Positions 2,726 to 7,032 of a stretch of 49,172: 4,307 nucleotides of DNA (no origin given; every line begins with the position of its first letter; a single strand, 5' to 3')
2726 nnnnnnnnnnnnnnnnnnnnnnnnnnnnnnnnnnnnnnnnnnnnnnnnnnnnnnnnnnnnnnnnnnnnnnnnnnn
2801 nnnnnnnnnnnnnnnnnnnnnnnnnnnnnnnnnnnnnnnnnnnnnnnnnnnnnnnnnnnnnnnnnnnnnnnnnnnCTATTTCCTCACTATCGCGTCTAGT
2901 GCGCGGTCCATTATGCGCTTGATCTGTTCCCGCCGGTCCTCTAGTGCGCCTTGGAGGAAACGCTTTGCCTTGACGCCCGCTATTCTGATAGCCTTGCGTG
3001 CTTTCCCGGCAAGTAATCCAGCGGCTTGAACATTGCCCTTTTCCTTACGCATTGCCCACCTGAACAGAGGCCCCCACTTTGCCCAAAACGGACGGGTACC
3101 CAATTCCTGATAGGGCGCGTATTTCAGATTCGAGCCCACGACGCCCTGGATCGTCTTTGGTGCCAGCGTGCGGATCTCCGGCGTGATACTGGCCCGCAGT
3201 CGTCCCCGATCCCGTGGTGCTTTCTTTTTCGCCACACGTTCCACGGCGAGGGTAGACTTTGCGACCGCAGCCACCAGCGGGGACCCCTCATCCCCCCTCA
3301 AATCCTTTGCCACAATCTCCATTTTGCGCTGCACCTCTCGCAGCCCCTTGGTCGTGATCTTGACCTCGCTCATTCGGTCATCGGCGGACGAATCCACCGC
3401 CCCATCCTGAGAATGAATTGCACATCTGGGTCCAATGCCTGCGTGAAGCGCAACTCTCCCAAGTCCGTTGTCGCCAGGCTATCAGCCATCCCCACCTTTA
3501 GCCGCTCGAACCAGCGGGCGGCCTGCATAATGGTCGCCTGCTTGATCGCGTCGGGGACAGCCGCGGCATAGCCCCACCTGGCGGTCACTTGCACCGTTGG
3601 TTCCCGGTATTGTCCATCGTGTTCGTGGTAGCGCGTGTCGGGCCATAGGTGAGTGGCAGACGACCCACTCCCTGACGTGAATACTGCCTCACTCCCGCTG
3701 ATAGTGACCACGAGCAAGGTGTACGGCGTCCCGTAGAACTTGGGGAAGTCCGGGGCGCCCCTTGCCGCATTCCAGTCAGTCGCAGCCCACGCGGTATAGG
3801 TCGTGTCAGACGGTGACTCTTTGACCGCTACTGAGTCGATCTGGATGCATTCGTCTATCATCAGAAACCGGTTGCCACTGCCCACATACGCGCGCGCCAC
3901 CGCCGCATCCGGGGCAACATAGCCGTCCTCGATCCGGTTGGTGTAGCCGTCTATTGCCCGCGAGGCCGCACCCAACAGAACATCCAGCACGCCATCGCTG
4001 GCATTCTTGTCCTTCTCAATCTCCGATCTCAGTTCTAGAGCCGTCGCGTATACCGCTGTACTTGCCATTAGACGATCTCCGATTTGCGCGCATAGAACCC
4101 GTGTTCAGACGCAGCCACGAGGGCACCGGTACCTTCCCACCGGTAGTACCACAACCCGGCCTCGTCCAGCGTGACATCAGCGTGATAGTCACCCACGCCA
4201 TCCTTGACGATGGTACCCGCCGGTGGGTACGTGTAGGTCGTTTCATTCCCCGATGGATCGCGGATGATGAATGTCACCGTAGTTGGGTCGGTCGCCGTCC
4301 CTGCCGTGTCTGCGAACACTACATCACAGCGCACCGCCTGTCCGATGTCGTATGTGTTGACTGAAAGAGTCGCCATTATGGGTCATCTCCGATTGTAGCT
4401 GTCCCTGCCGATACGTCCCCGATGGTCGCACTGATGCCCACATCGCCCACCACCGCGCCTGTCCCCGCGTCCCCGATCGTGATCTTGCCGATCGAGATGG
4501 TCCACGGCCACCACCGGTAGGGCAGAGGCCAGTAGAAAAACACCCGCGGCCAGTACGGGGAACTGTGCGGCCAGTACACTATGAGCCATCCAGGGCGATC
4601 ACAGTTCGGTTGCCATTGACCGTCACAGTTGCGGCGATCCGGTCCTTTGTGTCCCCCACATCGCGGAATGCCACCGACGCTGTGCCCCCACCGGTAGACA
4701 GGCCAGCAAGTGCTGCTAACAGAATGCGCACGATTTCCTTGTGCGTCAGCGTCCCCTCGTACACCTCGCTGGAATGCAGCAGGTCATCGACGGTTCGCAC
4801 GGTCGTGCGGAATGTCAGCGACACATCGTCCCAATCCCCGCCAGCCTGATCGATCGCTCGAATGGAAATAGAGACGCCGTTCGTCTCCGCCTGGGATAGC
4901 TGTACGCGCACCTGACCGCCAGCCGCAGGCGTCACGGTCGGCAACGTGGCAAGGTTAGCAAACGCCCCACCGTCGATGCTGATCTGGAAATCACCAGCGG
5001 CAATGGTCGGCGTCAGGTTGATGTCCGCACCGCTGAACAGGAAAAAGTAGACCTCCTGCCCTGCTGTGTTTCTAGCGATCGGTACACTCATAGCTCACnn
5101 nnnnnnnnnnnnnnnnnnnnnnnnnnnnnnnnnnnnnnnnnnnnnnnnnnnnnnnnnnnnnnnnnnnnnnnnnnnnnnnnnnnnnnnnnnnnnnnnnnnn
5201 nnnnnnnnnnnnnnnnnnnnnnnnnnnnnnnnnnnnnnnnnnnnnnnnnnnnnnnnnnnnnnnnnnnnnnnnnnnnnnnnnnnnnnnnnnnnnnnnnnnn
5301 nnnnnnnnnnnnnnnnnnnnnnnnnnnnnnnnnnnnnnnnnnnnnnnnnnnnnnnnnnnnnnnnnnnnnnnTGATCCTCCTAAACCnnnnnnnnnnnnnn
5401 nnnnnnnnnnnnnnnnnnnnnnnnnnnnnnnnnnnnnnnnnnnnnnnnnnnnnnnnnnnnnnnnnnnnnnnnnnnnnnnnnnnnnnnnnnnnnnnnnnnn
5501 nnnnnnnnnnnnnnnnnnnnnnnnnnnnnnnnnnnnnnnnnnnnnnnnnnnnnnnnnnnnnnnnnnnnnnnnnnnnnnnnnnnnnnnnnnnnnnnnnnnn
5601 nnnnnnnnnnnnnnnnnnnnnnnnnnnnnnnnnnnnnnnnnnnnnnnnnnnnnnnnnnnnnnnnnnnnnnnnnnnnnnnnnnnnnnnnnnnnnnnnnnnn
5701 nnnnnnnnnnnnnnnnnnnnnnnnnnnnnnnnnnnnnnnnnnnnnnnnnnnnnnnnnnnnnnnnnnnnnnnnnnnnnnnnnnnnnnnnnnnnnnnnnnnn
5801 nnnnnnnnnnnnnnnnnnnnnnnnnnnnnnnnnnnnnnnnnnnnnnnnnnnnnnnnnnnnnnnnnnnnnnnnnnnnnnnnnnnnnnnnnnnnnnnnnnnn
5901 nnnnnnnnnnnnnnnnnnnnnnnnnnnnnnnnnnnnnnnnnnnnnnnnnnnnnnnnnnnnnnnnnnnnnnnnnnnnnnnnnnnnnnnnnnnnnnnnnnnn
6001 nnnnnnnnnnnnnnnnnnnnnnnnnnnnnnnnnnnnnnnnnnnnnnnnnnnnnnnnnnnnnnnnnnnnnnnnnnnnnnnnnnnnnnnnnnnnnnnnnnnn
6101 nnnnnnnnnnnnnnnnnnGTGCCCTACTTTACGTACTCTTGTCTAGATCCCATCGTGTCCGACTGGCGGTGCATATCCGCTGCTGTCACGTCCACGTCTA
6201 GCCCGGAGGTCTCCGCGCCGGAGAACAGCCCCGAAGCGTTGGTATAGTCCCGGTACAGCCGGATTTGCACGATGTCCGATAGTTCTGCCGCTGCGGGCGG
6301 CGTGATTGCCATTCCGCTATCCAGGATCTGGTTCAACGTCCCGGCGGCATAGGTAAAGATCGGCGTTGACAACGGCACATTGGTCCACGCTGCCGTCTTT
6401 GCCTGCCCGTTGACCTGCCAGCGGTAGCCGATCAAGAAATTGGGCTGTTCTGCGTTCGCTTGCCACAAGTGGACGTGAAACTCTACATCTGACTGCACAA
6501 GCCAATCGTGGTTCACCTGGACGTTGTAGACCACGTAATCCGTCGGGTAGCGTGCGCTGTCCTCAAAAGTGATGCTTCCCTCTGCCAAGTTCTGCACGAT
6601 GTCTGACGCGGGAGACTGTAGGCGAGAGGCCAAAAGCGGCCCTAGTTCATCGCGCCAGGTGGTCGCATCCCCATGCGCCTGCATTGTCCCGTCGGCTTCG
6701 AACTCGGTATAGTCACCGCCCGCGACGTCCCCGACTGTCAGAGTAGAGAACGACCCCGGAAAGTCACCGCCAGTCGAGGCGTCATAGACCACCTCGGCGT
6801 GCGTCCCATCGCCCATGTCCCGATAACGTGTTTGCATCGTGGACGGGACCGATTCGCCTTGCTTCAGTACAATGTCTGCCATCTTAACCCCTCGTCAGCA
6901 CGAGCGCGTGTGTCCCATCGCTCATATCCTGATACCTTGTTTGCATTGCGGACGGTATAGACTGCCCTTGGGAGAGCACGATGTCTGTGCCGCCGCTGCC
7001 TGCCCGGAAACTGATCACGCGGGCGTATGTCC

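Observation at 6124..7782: A ~33-aa module present five times in four late proteins, including a 74-aa protein that is nothing but two copies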

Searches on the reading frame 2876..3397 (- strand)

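Call 9: search_protein_families(library=phrogs, proteins=[window:2876-3397:-], max_evalue=0.01)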
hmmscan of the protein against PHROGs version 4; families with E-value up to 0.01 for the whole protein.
window:2876-3397:- (173 aa): 2 families
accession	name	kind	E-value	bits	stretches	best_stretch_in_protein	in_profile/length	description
phrog_5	-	connector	1.1e-18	68.9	1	9-172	88-210/239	tail completion or Neck1 protein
phrog_26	-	connector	0.00031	21.3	1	61-172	153-231/321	tail completion or Neck1 protein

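Call 10: search_protein_families(library=pfam, proteins=[window:2876-3397:-], max_evalue=0.01)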
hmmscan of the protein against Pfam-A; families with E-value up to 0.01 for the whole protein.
window:2876-3397:- (173 aa): 1 family
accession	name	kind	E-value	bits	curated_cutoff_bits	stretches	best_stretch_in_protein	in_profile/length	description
PF04883.17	HK97-gp10_like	-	3.1e-06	28.5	21.4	1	45-100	22-78/78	Bacteriophage HK97-gp10, putative tail-component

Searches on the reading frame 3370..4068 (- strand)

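Call 9: search_protein_families(library=phrogs, proteins=[window:3370-4068:-], max_evalue=0.01)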
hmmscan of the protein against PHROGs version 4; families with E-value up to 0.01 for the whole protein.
window:3370-4068:- (232 aa): 1 family
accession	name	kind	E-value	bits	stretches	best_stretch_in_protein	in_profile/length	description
phrog_442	-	connector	6.3e-13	49.6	1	2-222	82-259/270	head-tail adaptor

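Call 10: search_protein_families(library=pfam, proteins=[window:3370-4068:-], max_evalue=0.01)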
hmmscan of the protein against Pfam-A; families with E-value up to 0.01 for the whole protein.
window:3370-4068:- (232 aa): 0 families

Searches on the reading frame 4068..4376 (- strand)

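Call 9: search_protein_families(library=phrogs, proteins=[window:4068-4376:-], max_evalue=0.01)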
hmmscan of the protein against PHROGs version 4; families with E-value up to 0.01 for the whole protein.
window:4068-4376:- (102 aa): 2 families
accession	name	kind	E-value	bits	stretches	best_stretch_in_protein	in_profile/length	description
phrog_17896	-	unknown function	0.00088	19.9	1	18-85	11-69/230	-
phrog_18294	-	unknown function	0.0011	20.2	1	6-82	8-83/104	-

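Call 10: search_protein_families(library=pfam, proteins=[window:4068-4376:-], max_evalue=0.01)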
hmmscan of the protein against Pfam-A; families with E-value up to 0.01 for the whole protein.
window:4068-4376:- (102 aa): 0 families

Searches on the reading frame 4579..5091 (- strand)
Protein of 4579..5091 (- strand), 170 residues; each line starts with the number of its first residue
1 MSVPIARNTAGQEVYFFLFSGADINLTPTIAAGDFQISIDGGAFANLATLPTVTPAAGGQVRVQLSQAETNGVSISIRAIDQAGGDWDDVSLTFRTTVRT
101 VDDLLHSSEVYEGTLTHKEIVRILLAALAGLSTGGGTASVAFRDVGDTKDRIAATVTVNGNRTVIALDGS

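Call 5: search_protein_families(library=pfam, proteins=[window:4579-5091:-], max_evalue=0.1)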
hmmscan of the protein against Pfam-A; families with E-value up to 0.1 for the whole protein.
window:4579-5091:- (170 aa): 1 family
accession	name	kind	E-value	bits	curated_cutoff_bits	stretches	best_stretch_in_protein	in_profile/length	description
PF06715.18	Gp5_C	-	0.037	14.6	20.4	0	155-164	4-13/24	Gp5 C-terminal repeat (3 copies)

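Call 6: search_protein_families(library=phrogs, proteins=[window:4579-5091:-], max_evalue=0.1)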
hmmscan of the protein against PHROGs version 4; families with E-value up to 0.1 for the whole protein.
window:4579-5091:- (170 aa): 0 families

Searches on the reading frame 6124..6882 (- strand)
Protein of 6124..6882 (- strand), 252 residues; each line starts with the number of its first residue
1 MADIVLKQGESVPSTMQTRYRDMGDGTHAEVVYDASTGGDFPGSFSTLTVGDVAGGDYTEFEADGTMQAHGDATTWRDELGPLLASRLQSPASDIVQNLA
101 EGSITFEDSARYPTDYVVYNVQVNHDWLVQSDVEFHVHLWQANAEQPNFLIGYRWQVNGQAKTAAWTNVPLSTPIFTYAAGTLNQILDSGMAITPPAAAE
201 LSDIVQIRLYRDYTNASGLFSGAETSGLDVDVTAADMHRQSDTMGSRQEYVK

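Call 5: search_protein_families(library=pfam, proteins=[window:6124-6882:-], max_evalue=0.1)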
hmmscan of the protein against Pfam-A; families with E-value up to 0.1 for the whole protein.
window:6124-6882:- (252 aa): 0 families

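Call 6: search_protein_families(library=phrogs, proteins=[window:6124-6882:-], max_evalue=0.1)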
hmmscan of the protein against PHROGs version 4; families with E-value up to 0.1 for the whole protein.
window:6124-6882:- (252 aa): 0 families

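Call 22: search_solved_structures(query=window:6124-6882:-, max_evalue=10)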
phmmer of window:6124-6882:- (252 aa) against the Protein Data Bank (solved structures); distinct sequences matched with E-value up to 10: 0.

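Call 24: find_homologous_proteins(query=window:6127-6882:-, max_evalue=0.001)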
Query window:6127-6882:- (252 aa): 176 proteins with E <= 0.001 among 1138 candidates; the best 120 are listed.
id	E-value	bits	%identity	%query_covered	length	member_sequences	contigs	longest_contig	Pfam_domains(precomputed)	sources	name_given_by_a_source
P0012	2.1e-165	566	100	100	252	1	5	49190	-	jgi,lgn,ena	-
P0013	2.2e-137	474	81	100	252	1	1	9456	-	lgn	-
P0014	3.3e-128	444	77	100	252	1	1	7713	-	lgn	-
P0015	2.4e-102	360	77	80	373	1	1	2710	-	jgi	jgi:hypothetical protein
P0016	1.2e-101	357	64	100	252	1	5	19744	-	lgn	-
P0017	6.9e-99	348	74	82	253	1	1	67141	-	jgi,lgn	jgi:hypothetical protein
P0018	1.0e-96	341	74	81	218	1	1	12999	-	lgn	-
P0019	1.2e-96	341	76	78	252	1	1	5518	-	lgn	-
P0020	8.4e-95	335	73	81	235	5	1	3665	-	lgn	-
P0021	1.2e-94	334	74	78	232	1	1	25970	-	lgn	-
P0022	2.4e-94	333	71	80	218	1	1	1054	-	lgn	-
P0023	2.5e-94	333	70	83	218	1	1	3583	-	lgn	-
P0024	9.6e-94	331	70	85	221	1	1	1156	-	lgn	-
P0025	1.1e-93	331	70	81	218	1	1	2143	-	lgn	-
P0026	1.4e-93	331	74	78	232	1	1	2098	-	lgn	-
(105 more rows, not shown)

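Call 29: find_encoding_contigs(protein=P0017, flank=10000, max_places=2)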
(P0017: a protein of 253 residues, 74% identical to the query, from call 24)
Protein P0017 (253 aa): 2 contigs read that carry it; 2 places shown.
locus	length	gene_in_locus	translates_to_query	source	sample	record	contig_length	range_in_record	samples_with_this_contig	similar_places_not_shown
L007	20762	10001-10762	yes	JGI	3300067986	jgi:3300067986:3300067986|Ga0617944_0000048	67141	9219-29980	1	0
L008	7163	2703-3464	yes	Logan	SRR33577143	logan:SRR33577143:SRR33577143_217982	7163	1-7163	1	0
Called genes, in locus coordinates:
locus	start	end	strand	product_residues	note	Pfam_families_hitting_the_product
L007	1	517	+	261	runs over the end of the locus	PF07505:DUF5131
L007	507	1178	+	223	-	-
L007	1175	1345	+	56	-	-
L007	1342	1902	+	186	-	-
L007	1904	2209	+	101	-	-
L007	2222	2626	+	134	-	-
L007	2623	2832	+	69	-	-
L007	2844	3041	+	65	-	-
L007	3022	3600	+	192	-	-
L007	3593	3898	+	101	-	-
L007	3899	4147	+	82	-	-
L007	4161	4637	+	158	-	-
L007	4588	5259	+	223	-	-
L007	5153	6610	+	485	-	PF03237:Terminase_6N (weak), PF20441:TerL_nuclease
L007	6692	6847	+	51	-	-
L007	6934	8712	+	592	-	-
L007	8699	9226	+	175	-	-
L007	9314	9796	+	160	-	-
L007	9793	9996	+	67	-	-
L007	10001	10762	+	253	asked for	-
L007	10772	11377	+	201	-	-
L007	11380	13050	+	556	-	-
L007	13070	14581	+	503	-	-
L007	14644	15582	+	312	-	PF00288:GHMP_kinases_N, PF08544:GHMP_kinases_C (weak)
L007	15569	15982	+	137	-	-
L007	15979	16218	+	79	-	-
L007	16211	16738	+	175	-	PF00702:Hydrolase, PF13419:HAD_2 (weak), PF13242:Hydrolase_like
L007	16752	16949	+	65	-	-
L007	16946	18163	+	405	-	PF01041:DegT_DnrJ_EryC1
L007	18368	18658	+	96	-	-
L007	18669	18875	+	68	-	-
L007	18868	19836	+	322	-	PF01370:Epimerase, PF16363:GDP_Man_Dehyd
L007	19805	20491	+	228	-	PF05050:Methyltransf_21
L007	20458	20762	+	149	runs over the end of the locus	PF01467:CTP_transf_like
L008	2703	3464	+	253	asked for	-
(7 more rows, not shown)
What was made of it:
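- The A/C cassette pair also lies near sugar genes in an unrelated phage (L007, call 29).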

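Call 39: predict_structure(alignment_id=A2)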
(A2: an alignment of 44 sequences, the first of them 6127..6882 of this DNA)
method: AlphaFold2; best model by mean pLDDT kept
length: 252 residues; sequences in the alignment: 44
mean_pLDDT: 86.7   pTM: 0.76
mean pLDDT of the five models: 86.7, 85.5, 84.7, 84.6, 84.1
residues with pLDDT >= 90: 171; 70-90: 38; 50-70: 35; < 50: 8
segments of 3 or more residues with pLDDT < 50: 37-41
pLDDT, mean of each block of 10 residues (from residue 1): 57 62 71 51 71 94 89 92 94 96 96 96 89 95 93 94 93 94 95 92 94 97 94 95 79 52
secondary structure, 60 per line:
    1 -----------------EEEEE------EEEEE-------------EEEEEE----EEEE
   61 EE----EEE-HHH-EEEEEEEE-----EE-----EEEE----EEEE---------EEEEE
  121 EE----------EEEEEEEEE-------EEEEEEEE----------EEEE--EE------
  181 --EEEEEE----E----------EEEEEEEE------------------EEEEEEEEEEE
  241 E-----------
elements in order: E18-22 E29-33 E47-52 E57-62 E67-69 E75-82 E95-98 E103-106 E116-122 E133-141 E149-156 E167-170 E183-188 E204-211 E230-241
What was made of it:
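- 6124..6882 (-): Gene C (252 aa). N-terminal module followed by a ~200-aa beta-sandwich 'fibre-head'-like domain of a large family (invariant NHD and HxH). AF2 pLDDT 86.7: call 39.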

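Call 42: fold_search(model_id=the predicted structure, library=pdb)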
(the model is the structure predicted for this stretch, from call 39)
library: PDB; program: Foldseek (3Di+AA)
matches with E <= 10: 1354; with E <= 0.001: 3
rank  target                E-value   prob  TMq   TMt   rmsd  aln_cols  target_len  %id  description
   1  4jdo_D                3.7e-04  1.00  0.29  0.33  12.5       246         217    8  Secreted chlamydial protein pgp3, coiled-coil deletion (released 2013-06-05)
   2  7qx5                  3.9e-04  1.00  0.35  0.17  10.0       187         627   14  mosquitocidal Cry11Aa-Y449F determined at pH 7 from naturally-occurring nanocrystals by Serial femtosecond crystallograp (released 2022-07-27)
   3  5x7g                  9.5e-04  1.00  0.31  0.13   5.1       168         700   11  Crystal Structure of Paenibacillus sp. 598K cycloisomaltooligosaccharide glucanotransferase (released 2017-04-26)
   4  7ehg_A                1.3e-03  1.00  0.29  0.47  10.8       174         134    9  Crystal Structure of MiXBM (released 2022-03-30)
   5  4jdo_B                1.3e-03  0.99  0.29  0.33  12.5       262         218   10  Secreted chlamydial protein pgp3, coiled-coil deletion (released 2013-06-05)
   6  7drt_B                1.4e-03  1.00  0.35  0.21   7.3       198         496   12  Human Wntless in complex with Wnt3a (released 2021-07-14)
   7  1of3_B                1.8e-03  0.99  0.26  0.34   8.6       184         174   11  Structural and thermodynamic dissection of specific mannan recognition by a carbohydrate-binding module, TmCBM27 (released 2003-04-17)
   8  1of3_A                1.9e-03  0.99  0.28  0.35   8.4       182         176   10  Structural and thermodynamic dissection of specific mannan recognition by a carbohydrate-binding module, TmCBM27 (released 2003-04-17)
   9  8tzr_B                2.1e-03  1.00  0.37  0.21   6.1       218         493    9  Structure of human Wnt3a bound to WLS and CALR (released 2023-10-18)
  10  7ehg_B                2.3e-03  1.00  0.32  0.52   7.4       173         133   12  Crystal Structure of MiXBM (released 2022-03-30)
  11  1of4_A                2.3e-03  0.99  0.28  0.37   8.2       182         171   10  Structural and thermodynamic dissection of specific mannan recognition by a carbohydrate-binding module, TmCBM27 (released 2003-04-17)
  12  8zqf                  2.3e-03  0.98  0.31  0.37  13.9       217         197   13  Crystal structure of a novel alginate-binding carbohydrate binding module (released 2024-06-12)
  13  9eul                  2.3e-03  0.97  0.23  0.17  11.8       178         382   13  Cryo-EM structure of Staphylococcus aureus bacteriophage phi812 central spike protein - knob and petal domains (released 2025-04-09)
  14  2waa                  3.0e-03  1.00  0.32  0.25   6.6       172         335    9  Structure of a family two carbohydrate esterase from Cellvibrio japonicus (released 2009-03-24)
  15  1w99                  3.2e-03  1.00  0.41  0.20   5.9       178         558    8  Mosquito-larvicidal toxin Cry4Ba from Bacillus thuringiensis ssp. Israelensis (released 2005-04-11)
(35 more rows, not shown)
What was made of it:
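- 6124..6882 (-): Weak PDB hits to CBMs, Cry domain III and TNF-like folds: call 42.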

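Call 46: search_dna_similar(query=window:6127-6882:-, collection=phages, mode=protein, max_evalue=0.001, max_rows=25)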
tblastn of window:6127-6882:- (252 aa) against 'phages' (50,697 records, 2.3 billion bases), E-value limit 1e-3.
No match.

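Call 72: fold_search(model_id=the predicted structure, library=viral)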
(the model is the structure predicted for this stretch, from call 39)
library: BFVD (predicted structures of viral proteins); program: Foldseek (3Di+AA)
matches with E <= 10: 1618; with E <= 0.001: 24
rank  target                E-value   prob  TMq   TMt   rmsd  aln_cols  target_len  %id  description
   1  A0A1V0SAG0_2          6.6e-08  1.00  0.51  0.12   5.1       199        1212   22  Collagen triple helix repeat containing protein [Catovirus CTV1]
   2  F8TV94                1.2e-07  1.00  0.46  0.32   6.6       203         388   17  (no name in the UniProt tables at hand)
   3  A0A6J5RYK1            4.1e-07  1.00  0.49  0.32   9.7       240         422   19  Uncharacterized protein [uncultured Caudovirales phage]
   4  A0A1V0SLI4            8.6e-07  1.00  0.51  0.22  16.2       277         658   13  Collagen triple helix repeat containing protein [Klosneuvirus KNV1]
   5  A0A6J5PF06            3.0e-06  1.00  0.40  0.38   9.5       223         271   16  Uncharacterized protein [uncultured Caudovirales phage]
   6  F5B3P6                8.5e-06  1.00  0.35  0.40  18.4       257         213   15  (no name in the UniProt tables at hand)
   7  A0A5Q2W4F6            9.9e-06  1.00  0.54  0.15   8.7       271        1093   13  (no name in the UniProt tables at hand)
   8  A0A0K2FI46            1.8e-05  1.00  0.44  0.18   6.5       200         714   12  Uncharacterized protein [Achromobacter phage phiAxp-3]
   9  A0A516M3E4            3.9e-05  0.98  0.22  0.11  30.1       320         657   13  (no name in the UniProt tables at hand)
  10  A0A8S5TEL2            6.8e-05  1.00  0.29  0.18  13.3       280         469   10  Uncharacterized protein [Siphoviridae sp. ct1yA16]
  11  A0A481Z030            1.0e-04  1.00  0.49  0.18   8.0       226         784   12  Uncharacterized protein [Mimivirus LCMiAC01]
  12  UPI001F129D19         2.0e-04  1.00  0.31  0.15   7.7       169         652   15  (no name look-up for this kind of identifier)
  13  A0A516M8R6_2          3.4e-04  1.00  0.39  0.11   6.9       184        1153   12  (no name in the UniProt tables at hand)
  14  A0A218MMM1            3.4e-04  1.00  0.34  0.16  12.9       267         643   11  Uncharacterized protein [uncultured virus]
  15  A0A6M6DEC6            5.2e-04  0.93  0.22  0.14  13.1       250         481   11  (no name in the UniProt tables at hand)
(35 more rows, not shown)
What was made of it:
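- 6124..6882 (-): Best BFVD hits are C-terminal domains of collagen-repeat proteins of giant viruses (TMq 0.51, E 6.6e-8): call 72.
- On Carbohydrate-binding modules / C1q-TNF-like fibre heads (head domain of C): BFVD collagen-protein heads give TMq about 0.5 (call 72).
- C resembles fibre-end domains of collagen-repeat virion proteins, and CBMs (calls 42, 72). The head domain of C resembles heads of trimeric collagen-like fibres (call 72).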
